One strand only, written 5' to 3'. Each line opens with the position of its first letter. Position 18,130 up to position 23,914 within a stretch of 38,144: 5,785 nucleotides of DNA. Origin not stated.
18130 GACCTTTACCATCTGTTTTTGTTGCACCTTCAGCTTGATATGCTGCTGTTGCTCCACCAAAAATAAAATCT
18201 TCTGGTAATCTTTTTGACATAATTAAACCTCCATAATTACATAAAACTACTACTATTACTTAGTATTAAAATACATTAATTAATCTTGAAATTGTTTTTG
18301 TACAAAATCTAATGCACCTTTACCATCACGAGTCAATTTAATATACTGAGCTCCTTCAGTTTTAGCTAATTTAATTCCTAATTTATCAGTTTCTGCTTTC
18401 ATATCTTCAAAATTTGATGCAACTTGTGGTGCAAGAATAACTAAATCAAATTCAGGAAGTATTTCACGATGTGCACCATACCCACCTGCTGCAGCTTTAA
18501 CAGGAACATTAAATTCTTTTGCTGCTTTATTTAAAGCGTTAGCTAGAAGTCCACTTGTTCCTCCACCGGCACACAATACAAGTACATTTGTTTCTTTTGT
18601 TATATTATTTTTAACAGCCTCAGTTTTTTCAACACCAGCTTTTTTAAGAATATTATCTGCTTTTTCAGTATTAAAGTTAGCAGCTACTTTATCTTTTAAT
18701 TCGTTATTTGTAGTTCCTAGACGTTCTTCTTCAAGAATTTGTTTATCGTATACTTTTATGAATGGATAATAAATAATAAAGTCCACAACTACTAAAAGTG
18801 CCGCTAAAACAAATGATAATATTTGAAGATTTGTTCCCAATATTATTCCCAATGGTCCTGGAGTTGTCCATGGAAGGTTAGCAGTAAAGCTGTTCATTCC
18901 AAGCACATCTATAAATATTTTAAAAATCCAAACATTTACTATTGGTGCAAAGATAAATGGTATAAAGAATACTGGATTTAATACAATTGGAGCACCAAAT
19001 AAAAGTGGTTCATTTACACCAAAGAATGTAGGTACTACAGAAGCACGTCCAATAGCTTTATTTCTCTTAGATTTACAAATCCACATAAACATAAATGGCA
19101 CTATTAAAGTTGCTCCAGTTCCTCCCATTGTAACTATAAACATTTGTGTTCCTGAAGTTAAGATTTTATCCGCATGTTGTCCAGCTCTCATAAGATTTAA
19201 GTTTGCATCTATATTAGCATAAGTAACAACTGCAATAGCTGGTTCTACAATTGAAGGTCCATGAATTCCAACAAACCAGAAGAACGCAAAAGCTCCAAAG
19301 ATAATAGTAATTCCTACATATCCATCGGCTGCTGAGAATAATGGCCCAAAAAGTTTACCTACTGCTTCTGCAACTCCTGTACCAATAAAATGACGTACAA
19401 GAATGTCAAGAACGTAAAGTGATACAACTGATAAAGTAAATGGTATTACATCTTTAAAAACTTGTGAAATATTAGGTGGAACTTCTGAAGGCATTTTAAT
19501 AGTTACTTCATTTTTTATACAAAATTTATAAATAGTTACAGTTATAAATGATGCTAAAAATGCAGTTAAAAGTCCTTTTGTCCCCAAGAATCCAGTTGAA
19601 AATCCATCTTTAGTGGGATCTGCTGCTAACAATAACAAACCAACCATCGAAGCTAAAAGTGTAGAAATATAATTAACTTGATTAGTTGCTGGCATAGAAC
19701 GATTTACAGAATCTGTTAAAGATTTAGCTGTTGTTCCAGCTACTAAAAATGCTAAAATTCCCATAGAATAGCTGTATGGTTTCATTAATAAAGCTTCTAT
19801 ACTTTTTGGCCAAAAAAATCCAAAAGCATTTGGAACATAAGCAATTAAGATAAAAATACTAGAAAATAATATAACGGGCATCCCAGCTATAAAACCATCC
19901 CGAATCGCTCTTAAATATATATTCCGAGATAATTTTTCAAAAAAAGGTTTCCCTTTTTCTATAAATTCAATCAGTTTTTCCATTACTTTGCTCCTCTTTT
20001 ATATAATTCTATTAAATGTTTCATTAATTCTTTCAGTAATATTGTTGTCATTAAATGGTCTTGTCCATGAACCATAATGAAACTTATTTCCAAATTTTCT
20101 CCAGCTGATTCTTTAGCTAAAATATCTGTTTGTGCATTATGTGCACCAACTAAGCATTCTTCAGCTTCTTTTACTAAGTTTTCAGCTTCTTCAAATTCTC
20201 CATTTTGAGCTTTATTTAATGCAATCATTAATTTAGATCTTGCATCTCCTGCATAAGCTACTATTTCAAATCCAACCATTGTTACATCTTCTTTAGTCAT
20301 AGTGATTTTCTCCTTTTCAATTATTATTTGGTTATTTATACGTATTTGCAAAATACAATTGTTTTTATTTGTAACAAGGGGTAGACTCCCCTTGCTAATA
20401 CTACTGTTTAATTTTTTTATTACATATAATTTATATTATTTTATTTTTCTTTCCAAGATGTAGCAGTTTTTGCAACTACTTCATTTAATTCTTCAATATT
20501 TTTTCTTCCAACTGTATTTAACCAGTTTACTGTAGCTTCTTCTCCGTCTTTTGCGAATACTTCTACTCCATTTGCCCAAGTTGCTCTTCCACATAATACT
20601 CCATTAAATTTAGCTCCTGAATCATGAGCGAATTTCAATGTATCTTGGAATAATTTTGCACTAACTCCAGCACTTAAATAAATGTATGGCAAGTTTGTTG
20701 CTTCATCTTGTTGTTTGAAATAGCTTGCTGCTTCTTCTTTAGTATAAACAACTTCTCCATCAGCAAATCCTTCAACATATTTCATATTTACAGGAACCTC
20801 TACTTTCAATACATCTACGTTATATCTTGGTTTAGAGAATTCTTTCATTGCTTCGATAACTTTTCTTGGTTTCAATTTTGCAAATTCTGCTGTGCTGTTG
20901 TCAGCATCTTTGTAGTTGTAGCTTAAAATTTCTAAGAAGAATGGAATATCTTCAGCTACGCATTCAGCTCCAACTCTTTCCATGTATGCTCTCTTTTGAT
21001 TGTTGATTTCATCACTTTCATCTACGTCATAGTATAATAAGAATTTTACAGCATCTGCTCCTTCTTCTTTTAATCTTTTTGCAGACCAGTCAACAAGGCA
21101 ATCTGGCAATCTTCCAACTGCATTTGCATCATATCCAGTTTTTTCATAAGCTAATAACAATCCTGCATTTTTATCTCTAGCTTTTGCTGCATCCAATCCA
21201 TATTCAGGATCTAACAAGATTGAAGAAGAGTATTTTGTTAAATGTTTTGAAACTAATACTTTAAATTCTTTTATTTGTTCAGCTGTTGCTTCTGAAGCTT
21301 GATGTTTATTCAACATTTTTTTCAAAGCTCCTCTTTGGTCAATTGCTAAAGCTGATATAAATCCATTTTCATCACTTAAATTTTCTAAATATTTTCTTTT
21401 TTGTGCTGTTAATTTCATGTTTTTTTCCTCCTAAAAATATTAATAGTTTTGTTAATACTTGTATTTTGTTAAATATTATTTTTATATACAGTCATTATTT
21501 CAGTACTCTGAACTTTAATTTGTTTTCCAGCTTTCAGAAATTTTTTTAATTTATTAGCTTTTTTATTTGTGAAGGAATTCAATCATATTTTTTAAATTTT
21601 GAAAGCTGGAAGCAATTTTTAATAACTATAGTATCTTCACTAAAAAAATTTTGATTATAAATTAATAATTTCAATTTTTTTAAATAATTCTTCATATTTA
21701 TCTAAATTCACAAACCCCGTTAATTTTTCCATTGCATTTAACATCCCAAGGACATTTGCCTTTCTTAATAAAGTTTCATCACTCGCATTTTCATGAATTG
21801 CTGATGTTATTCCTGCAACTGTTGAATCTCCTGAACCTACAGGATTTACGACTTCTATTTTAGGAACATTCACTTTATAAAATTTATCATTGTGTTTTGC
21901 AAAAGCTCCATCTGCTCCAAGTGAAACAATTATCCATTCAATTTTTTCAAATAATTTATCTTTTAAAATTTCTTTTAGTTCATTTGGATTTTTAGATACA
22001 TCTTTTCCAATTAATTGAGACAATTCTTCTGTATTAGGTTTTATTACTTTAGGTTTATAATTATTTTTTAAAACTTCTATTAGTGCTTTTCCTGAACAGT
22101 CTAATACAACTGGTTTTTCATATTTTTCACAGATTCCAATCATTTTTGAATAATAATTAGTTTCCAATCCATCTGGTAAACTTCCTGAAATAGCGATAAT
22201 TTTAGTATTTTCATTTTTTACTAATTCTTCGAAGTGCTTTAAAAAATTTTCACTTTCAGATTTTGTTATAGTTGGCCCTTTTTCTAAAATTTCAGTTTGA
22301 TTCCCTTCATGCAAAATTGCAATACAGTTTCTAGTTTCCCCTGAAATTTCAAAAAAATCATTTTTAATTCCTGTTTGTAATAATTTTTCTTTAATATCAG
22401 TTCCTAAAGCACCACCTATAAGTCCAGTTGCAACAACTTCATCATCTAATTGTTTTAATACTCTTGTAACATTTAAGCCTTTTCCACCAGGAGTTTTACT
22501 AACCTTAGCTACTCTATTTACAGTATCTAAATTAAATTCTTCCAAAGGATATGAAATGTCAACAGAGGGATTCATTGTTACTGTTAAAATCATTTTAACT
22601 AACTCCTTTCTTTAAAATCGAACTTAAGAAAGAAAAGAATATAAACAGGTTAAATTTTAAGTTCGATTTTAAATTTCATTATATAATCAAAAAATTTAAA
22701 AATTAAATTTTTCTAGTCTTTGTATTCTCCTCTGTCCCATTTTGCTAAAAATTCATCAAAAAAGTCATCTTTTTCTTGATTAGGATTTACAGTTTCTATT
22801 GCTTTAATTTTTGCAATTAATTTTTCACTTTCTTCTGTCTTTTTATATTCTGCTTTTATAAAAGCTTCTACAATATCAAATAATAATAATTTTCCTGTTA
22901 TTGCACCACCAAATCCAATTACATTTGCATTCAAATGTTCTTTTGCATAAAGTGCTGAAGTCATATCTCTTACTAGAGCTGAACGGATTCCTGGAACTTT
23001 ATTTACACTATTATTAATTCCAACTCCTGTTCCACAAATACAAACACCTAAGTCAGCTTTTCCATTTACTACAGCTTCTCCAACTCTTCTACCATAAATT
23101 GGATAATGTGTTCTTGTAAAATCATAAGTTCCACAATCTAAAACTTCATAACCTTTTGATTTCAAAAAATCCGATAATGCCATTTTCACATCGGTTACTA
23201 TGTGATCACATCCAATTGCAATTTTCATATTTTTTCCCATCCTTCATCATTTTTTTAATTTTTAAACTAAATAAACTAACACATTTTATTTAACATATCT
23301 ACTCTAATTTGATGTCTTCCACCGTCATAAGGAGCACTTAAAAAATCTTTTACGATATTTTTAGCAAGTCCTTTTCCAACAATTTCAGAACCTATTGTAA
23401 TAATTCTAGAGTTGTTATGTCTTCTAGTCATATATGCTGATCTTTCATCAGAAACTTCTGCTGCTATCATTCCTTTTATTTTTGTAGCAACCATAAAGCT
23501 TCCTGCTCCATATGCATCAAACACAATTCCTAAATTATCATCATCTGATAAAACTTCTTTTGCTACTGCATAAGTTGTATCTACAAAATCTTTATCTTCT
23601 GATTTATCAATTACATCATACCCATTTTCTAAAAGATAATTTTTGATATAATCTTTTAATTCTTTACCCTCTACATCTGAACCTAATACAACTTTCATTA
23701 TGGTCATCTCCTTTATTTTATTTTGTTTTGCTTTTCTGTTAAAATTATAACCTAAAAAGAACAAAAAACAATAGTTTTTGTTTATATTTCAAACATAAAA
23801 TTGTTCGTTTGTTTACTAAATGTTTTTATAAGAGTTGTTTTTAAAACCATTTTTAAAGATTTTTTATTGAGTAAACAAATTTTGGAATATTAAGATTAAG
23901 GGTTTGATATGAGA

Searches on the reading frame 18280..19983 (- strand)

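Call 11: search_protein_families(library=pfam, proteins=[window:18280-19983:-], max_evalue=0.01)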
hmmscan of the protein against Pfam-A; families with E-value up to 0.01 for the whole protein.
window:18280-19983:- (567 aa): 2 families
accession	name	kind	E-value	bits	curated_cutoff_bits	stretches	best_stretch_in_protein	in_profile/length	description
PF02378.23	PTS_EIIC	-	9.3e-74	248.8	30.7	1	28-347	1-319/319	Phosphotransferase system, EIIC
PF02302.22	PTS_IIB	-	1.3e-09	39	23.6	1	467-539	2-70/90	PTS system, Lactose/Cellobiose specific IIB subunit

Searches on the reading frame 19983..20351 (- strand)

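Call 11: search_protein_families(library=pfam, proteins=[window:19983-20351:-], max_evalue=0.01)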
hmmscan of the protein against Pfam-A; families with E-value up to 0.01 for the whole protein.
window:19983-20351:- (122 aa): 2 families
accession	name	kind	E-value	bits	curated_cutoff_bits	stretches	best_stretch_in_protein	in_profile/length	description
PF02255.21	PTS_IIA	-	6.3e-35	119.6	27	1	26-118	2-94/94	PTS system, Lactose/Cellobiose specific IIA subunit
PF16065.10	DUF4807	-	0.0053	16.9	27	1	36-77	69-110/126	Domain of unknown function (DUF4807)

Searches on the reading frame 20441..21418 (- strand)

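Call 11: search_protein_families(library=pfam, proteins=[window:20441-21418:-], max_evalue=0.01)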
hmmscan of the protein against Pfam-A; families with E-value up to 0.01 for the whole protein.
window:20441-21418:- (325 aa): 2 families
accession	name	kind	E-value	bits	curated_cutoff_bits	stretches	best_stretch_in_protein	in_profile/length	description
PF01791.15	DeoC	-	3.4e-55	187.6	23.8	1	22-282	2-228/229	DeoC/LacD family aldolase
PF09863.15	DUF2090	-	0.0004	20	27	1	21-176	37-194/310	Uncharacterized protein conserved in bacteria (DUF2090)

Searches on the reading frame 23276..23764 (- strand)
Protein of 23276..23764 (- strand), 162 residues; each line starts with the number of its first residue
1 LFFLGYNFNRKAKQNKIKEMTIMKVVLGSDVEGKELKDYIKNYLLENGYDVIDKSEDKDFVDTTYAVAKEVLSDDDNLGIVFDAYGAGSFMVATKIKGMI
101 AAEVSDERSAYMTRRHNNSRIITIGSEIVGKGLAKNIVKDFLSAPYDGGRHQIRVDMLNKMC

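Call 11: search_protein_families(library=pfam, proteins=[window:23276-23764:-], max_evalue=0.01)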
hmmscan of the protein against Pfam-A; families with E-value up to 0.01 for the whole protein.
window:23276-23764:- (162 aa): 1 family
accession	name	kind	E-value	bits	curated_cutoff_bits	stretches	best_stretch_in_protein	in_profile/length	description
PF02502.23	LacAB_rpiB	-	4.6e-38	130.7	24.7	1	25-158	1-138/138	Ribose/Galactose Isomerase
